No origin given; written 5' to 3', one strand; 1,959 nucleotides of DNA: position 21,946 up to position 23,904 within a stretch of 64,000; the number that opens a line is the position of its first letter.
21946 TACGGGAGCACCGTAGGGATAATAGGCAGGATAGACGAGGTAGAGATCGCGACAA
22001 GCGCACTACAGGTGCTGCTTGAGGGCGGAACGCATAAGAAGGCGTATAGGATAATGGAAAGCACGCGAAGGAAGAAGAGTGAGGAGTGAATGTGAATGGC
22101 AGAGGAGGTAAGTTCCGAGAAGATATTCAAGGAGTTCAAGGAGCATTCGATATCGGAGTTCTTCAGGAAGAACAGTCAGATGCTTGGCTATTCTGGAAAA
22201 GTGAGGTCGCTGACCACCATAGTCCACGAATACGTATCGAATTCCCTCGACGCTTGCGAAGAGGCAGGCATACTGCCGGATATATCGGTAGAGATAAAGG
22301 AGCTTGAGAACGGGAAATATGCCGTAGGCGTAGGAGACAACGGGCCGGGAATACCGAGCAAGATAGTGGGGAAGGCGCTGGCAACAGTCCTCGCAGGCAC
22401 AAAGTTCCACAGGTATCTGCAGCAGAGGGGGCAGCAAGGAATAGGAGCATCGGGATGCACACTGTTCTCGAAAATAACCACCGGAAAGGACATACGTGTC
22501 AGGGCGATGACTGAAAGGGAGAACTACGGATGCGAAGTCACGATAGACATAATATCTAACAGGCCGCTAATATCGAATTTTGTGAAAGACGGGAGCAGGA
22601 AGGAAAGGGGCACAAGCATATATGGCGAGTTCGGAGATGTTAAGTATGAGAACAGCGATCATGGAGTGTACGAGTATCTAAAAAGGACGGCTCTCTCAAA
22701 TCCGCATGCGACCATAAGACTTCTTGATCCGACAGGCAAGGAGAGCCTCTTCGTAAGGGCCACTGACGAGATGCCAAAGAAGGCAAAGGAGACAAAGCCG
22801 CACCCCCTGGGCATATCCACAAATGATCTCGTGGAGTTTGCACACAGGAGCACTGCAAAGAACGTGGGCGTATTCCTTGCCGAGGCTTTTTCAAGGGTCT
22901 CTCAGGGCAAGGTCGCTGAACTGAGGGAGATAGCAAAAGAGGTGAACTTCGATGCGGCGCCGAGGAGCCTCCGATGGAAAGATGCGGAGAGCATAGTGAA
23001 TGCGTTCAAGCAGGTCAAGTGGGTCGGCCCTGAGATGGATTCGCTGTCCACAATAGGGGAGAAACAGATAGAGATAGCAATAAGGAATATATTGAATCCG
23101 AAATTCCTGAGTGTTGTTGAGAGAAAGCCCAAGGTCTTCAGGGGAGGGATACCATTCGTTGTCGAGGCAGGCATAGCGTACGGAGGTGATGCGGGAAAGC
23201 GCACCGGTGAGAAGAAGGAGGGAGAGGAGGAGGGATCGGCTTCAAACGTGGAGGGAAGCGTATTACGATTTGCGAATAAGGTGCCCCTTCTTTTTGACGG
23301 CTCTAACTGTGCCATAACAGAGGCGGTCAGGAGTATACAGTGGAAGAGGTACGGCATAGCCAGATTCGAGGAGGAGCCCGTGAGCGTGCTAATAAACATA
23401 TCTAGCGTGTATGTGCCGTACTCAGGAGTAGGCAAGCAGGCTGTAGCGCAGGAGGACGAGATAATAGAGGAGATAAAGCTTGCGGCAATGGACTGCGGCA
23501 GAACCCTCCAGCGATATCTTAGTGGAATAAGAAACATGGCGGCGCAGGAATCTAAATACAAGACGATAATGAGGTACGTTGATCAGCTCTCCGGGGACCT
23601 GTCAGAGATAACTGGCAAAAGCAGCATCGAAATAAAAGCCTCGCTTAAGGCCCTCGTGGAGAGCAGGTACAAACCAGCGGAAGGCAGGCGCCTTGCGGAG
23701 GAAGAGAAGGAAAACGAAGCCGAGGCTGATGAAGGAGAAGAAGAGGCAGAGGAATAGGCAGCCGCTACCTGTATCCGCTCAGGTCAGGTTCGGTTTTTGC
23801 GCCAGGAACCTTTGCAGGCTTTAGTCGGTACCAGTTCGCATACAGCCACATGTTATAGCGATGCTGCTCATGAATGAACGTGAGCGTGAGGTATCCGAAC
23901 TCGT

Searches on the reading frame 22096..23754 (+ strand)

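Call 87: search_protein_families(library=pfam, proteins=[window:22096-23754:+], max_evalue=0.00001)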
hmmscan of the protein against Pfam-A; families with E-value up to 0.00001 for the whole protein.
window:22096-23754:+ (553 aa): 2 families
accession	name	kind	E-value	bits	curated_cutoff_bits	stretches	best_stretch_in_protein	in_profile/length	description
PF09239.17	Topo-VIb_trans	-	2.2e-49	167.8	24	1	312-485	1-157/159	Topoisomerase VI B subunit, transducer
PF02518.31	HATPase_c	-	1.2e-09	39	26.4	1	35-151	2-106/111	Histidine kinase-, DNA gyrase B-, and HSP90-like ATPase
